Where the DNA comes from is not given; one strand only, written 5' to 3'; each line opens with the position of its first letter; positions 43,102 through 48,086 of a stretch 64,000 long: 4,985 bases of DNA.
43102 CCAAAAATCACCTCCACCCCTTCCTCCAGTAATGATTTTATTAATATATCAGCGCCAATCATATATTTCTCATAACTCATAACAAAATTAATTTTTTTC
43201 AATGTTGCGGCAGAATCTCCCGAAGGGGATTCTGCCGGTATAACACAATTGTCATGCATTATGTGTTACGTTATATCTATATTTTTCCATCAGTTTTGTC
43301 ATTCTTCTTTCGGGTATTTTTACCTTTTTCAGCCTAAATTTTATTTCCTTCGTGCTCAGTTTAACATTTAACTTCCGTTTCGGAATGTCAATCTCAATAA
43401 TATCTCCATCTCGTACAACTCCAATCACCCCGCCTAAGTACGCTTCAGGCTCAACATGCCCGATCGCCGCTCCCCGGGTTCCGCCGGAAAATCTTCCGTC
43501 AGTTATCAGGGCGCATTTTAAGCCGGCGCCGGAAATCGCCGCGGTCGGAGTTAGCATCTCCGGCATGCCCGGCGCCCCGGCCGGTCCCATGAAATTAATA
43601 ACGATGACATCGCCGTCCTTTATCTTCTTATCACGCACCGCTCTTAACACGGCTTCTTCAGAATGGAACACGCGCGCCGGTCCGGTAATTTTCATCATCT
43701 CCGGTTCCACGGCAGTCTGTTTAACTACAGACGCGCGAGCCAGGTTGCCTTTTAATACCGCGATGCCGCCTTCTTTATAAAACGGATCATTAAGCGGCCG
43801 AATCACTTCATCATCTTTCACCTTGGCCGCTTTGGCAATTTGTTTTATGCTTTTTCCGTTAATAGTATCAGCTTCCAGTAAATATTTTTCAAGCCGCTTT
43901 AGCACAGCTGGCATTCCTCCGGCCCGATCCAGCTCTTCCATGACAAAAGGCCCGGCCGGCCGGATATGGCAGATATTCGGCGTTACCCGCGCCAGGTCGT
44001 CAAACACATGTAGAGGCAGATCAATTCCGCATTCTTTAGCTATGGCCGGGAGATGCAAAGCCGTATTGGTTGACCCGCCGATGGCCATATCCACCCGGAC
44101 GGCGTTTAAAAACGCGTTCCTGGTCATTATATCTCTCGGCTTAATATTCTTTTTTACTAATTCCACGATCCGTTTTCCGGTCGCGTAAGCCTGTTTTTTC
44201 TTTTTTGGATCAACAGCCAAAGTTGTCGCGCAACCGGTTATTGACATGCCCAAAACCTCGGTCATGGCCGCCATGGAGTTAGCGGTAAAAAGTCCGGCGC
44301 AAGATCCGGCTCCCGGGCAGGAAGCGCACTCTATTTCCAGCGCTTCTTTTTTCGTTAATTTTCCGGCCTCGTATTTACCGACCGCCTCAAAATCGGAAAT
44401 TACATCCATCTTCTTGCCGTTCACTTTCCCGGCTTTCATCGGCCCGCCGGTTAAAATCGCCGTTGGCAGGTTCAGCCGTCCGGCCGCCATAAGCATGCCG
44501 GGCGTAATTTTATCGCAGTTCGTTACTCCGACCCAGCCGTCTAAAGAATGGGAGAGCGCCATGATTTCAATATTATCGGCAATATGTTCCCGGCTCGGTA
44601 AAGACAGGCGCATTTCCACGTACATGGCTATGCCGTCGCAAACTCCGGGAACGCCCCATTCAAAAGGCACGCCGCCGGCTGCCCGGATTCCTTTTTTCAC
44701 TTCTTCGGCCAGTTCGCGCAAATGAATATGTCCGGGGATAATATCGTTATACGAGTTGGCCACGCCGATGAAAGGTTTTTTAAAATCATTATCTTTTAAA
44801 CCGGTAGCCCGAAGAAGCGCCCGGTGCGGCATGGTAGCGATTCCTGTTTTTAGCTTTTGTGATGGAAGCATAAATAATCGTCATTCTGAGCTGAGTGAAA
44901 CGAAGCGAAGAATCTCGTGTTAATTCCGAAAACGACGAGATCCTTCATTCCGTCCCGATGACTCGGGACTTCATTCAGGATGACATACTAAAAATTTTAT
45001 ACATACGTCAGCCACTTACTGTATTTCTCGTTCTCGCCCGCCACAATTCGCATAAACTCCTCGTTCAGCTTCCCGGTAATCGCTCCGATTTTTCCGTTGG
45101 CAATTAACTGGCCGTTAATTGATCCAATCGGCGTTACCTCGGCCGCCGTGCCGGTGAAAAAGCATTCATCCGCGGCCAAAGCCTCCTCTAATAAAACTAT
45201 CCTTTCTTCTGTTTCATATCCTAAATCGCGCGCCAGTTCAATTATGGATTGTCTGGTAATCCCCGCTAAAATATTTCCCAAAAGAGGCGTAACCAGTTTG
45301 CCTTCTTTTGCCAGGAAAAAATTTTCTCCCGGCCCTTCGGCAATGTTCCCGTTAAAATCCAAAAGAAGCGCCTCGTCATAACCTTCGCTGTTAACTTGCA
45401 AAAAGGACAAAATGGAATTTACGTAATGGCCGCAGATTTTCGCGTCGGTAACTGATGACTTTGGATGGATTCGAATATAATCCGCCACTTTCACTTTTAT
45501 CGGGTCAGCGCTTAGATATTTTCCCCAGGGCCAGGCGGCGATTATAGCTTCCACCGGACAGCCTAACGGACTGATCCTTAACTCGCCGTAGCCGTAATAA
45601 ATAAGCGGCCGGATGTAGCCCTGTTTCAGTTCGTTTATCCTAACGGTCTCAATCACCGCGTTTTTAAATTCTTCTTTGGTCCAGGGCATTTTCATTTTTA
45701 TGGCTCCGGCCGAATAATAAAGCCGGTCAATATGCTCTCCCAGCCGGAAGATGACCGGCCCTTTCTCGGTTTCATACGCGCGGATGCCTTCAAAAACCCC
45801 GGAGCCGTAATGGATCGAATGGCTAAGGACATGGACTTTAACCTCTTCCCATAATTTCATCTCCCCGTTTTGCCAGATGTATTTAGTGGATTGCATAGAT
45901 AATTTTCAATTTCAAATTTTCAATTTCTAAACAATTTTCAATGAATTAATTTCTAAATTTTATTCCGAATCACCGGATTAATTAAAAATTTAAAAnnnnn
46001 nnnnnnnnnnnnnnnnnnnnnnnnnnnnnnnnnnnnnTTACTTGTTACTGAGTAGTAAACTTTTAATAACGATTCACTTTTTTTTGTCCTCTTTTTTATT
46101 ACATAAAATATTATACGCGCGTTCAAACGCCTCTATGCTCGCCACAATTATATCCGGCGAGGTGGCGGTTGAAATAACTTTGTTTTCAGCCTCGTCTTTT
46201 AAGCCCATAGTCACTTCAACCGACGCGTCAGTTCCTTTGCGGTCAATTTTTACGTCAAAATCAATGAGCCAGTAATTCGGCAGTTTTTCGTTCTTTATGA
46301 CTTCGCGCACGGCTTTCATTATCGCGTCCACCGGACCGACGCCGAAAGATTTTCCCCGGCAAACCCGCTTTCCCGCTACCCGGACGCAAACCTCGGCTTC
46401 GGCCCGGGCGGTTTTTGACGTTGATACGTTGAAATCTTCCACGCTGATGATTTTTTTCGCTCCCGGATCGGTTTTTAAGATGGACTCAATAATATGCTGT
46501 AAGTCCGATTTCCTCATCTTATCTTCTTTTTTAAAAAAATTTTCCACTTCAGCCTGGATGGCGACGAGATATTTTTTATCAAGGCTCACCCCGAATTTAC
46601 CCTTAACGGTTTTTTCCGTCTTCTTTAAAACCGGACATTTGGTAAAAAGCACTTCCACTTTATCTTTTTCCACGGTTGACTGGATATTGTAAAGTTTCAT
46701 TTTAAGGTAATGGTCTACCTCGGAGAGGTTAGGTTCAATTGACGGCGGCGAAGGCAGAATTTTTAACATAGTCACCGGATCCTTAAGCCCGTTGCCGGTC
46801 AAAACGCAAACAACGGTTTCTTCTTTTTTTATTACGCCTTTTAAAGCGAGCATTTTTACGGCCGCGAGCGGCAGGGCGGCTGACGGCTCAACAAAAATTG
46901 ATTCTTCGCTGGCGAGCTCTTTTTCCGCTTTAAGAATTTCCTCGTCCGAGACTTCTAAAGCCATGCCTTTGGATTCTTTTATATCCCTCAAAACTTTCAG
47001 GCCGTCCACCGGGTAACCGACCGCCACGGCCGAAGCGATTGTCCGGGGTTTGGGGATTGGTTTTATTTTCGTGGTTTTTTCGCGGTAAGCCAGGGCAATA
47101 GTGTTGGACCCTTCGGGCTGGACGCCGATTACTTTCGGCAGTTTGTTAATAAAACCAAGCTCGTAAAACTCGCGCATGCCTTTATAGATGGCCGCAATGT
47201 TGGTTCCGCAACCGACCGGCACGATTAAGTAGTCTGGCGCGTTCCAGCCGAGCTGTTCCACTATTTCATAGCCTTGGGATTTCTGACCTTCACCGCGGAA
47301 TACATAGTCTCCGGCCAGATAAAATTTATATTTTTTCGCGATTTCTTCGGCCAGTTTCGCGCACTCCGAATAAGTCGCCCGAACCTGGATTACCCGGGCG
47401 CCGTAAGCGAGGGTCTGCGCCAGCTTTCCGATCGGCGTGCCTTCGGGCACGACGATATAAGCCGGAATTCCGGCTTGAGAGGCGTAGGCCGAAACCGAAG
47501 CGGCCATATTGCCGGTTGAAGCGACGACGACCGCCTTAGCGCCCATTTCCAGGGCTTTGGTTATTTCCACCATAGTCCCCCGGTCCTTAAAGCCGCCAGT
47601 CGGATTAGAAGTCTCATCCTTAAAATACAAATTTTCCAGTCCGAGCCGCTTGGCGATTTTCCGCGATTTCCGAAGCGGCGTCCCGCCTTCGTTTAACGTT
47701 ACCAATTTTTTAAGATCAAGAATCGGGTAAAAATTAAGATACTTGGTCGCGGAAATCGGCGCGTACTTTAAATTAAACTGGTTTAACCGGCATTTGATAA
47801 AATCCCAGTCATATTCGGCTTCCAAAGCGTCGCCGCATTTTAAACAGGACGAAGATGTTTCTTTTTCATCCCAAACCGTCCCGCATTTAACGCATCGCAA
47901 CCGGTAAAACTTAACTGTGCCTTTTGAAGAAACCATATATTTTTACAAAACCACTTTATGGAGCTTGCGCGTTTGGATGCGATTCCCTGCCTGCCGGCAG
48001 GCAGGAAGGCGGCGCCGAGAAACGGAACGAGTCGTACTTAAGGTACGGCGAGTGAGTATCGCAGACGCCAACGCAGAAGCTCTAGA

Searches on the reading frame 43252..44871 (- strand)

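Call 60: search_protein_families(library=pfam, proteins=[window:43252-44871:-])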
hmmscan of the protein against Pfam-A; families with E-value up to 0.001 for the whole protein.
window:43252-44871:- (539 aa): 2 families
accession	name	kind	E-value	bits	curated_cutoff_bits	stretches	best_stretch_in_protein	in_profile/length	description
PF00920.27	ILVD_EDD_N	-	4.8e-124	414.1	27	1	32-343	1-314/316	Dihydroxy-acid/6-phosphogluconate dehydratase N-terminal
PF24877.1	ILV_EDD_C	-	1.7e-68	230.2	27.7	1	355-537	1-186/191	Dihydroxy-acid/6-phosphogluconate dehydratase C-terminal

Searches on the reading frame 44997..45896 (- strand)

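Call 60: search_protein_families(library=pfam, proteins=[window:44997-45896:-])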
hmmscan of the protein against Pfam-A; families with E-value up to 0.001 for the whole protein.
window:44997-45896:- (299 aa): 1 family
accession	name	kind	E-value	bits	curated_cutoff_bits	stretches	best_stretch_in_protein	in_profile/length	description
PF01063.24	Aminotran_4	-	6.1e-48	164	28.5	1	33-260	1-223/223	Amino-transferase class IV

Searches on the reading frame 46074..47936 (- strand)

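Call 60: search_protein_families(library=pfam, proteins=[window:46074-47936:-])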
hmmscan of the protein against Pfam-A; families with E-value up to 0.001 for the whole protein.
window:46074-47936:- (620 aa): 3 families
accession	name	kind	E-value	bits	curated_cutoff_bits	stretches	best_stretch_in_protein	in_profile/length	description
PF00291.31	PALP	-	9.6e-81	271.8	35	1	79-381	1-295/295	Pyridoxal-phosphate dependent enzyme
PF08502.15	LeuA_dimer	-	1.1e-21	77.5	24.9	1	476-611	4-130/131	LeuA allosteric (dimerisation) domain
PF02887.21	PK_C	-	0.00058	20.4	28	0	126-213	9-95/114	Pyruvate kinase, alpha/beta domain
